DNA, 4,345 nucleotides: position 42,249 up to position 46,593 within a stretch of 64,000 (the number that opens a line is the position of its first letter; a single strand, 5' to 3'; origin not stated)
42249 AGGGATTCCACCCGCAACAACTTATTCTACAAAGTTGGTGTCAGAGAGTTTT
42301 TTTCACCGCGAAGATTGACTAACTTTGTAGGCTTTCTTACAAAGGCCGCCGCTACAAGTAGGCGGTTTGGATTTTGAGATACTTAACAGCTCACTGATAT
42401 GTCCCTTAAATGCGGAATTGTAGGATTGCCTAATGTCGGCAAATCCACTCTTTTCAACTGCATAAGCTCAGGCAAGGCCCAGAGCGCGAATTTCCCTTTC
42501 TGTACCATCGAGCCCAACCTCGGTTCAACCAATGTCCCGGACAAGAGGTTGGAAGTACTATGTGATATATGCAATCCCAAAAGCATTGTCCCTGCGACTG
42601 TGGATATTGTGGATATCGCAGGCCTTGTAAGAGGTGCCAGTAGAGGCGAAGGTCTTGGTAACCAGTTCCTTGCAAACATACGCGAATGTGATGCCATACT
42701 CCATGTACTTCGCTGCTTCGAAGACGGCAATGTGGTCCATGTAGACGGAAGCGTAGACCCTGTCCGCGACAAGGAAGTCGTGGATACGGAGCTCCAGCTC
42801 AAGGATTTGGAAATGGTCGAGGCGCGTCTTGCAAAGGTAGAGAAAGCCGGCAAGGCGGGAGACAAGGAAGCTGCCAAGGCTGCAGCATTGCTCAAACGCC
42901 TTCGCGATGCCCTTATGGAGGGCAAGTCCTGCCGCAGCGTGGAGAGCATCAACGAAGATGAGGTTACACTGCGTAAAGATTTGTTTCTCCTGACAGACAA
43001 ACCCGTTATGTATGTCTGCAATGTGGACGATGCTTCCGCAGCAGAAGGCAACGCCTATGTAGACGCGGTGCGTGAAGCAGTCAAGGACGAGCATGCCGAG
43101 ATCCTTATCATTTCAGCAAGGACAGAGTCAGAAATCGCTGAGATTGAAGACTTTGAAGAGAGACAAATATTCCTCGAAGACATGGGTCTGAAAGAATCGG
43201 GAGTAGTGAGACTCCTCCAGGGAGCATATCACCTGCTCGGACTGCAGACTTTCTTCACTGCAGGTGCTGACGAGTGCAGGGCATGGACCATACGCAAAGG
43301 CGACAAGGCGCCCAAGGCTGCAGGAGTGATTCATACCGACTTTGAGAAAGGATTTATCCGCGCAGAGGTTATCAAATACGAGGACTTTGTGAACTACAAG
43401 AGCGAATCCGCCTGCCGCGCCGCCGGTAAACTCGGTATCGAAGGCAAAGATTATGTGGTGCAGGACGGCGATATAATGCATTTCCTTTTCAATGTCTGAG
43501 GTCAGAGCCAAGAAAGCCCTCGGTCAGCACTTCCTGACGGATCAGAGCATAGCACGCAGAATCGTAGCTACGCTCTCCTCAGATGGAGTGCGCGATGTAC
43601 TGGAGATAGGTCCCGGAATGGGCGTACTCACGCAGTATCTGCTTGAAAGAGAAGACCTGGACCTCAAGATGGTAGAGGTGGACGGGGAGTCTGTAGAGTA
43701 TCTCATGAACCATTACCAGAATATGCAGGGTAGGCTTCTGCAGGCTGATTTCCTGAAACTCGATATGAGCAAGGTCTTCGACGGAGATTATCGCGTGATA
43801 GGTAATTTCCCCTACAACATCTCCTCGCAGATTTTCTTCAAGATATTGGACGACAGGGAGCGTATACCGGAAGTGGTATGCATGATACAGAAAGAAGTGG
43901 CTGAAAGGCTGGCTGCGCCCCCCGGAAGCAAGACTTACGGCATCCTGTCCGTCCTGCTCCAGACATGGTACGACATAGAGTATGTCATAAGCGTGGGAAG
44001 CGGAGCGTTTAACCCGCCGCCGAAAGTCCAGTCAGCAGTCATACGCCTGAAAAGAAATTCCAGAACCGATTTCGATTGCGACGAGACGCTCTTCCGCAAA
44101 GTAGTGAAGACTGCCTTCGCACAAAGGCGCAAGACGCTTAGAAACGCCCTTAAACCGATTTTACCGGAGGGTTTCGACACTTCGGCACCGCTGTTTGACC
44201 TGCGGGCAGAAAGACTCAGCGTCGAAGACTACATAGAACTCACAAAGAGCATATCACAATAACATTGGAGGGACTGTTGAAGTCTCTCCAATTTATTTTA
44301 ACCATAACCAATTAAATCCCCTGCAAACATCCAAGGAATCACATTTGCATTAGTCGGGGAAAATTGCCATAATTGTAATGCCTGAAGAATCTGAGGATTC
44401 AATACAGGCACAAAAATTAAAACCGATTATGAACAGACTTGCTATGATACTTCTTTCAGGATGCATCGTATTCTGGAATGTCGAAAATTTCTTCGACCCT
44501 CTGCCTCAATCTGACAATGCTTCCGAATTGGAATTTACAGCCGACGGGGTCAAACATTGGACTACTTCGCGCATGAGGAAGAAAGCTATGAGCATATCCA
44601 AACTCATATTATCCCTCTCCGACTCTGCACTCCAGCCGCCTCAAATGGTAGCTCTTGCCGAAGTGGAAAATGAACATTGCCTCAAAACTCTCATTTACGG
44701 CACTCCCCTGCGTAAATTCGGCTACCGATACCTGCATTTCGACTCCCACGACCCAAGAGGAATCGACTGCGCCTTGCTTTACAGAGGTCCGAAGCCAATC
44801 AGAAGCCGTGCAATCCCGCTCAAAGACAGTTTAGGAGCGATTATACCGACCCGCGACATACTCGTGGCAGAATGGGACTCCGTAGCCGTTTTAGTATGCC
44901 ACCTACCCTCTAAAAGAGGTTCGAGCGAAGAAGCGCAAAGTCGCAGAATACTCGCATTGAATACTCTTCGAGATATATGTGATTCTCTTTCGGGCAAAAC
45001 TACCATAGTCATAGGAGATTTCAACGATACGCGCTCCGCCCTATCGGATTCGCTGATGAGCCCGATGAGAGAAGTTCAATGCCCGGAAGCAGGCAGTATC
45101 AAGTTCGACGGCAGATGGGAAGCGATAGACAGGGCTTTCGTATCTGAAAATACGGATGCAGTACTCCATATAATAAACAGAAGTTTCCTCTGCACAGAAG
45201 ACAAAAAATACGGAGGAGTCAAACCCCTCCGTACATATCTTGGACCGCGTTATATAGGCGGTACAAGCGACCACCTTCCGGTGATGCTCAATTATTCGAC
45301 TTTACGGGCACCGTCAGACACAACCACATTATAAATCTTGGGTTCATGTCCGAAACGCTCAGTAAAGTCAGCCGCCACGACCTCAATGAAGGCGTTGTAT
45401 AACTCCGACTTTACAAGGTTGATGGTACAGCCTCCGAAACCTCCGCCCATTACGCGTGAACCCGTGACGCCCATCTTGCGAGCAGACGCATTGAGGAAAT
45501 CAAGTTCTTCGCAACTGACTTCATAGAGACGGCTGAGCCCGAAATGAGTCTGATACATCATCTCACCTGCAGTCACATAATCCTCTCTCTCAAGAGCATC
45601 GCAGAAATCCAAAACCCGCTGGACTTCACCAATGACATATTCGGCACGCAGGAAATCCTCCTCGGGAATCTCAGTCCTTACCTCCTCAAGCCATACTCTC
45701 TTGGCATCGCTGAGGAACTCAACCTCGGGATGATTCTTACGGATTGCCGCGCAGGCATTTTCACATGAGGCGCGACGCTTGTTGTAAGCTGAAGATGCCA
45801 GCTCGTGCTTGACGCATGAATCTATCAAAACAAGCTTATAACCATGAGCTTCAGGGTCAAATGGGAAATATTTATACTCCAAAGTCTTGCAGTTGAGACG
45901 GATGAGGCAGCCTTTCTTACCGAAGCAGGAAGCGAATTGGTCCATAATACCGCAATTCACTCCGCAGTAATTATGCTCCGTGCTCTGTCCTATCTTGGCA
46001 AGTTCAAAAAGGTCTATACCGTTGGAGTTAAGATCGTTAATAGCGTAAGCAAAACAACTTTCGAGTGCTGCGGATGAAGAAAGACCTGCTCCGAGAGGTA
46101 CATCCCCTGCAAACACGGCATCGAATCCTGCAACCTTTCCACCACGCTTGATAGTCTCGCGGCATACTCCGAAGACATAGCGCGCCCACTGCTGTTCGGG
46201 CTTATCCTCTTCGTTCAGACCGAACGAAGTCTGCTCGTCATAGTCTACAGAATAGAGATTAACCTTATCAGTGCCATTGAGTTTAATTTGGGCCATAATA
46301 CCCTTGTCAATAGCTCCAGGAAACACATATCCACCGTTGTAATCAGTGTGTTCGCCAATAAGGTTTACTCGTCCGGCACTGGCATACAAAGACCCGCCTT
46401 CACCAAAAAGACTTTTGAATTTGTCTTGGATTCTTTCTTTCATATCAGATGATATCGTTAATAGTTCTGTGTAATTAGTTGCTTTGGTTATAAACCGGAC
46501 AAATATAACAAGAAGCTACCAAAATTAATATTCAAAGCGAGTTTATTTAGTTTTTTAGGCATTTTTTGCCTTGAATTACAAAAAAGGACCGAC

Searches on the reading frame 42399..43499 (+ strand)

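Call 47: search_protein_families(library=pfam, max_evalue=1e-8, proteins=[window:42399-43499:+])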
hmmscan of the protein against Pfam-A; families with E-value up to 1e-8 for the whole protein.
window:42399-43499:+ (366 aa): 2 families
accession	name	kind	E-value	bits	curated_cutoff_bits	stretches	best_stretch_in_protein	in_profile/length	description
PF06071.19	YchF-GTPase_C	-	1.2e-40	137.9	27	1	282-365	1-84/84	Protein of unknown function (DUF933)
PF01926.29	MMR_HSR1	-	3.5e-21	75.9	21.9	1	5-109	2-86/113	50S ribosome-binding GTPase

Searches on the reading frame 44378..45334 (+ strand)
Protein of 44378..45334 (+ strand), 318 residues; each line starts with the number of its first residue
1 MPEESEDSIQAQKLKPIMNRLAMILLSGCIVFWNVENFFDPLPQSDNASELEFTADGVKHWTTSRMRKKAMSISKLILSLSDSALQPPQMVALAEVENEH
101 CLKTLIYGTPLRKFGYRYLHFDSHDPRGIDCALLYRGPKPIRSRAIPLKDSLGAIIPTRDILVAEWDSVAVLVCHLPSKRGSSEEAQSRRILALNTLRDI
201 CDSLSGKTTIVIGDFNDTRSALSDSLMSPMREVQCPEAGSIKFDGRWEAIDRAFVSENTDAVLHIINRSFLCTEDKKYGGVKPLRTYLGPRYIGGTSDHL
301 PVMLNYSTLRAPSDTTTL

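Call 47: search_protein_families(library=pfam, max_evalue=1e-8, proteins=[window:44378-45334:+])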
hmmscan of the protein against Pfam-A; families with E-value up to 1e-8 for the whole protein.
window:44378-45334:+ (318 aa): 1 family
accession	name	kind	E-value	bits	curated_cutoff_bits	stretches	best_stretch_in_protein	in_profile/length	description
PF19580.5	Exo_endo_phos_3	-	5.4e-46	157.5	27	1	29-305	1-308/311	Endonuclease/Exonuclease/phosphatase family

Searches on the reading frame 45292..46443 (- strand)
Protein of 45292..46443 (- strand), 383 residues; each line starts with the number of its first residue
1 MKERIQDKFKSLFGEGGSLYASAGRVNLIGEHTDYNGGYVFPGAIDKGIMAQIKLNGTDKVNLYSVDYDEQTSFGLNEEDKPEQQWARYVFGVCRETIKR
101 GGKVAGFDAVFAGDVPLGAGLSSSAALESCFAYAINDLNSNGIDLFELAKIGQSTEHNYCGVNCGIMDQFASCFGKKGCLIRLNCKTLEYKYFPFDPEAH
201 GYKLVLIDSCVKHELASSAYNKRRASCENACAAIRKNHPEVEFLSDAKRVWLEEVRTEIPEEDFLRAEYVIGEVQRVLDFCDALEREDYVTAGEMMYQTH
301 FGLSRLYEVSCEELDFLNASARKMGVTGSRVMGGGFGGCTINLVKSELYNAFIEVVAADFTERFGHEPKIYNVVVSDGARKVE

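Call 47: search_protein_families(library=pfam, max_evalue=1e-8, proteins=[window:45292-46443:-])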
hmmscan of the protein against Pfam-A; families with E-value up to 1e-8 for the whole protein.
window:45292-46443:- (383 aa): 2 families
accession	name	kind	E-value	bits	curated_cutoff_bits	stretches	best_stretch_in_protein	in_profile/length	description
PF10509.15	GalKase_gal_bdg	-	2.8e-19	68.9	23.1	1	8-53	2-47/49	Galactokinase galactose-binding signature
PF00288.32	GHMP_kinases_N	-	3.1e-19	69.4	22.3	1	89-176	2-87/87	GHMP kinases N terminal domain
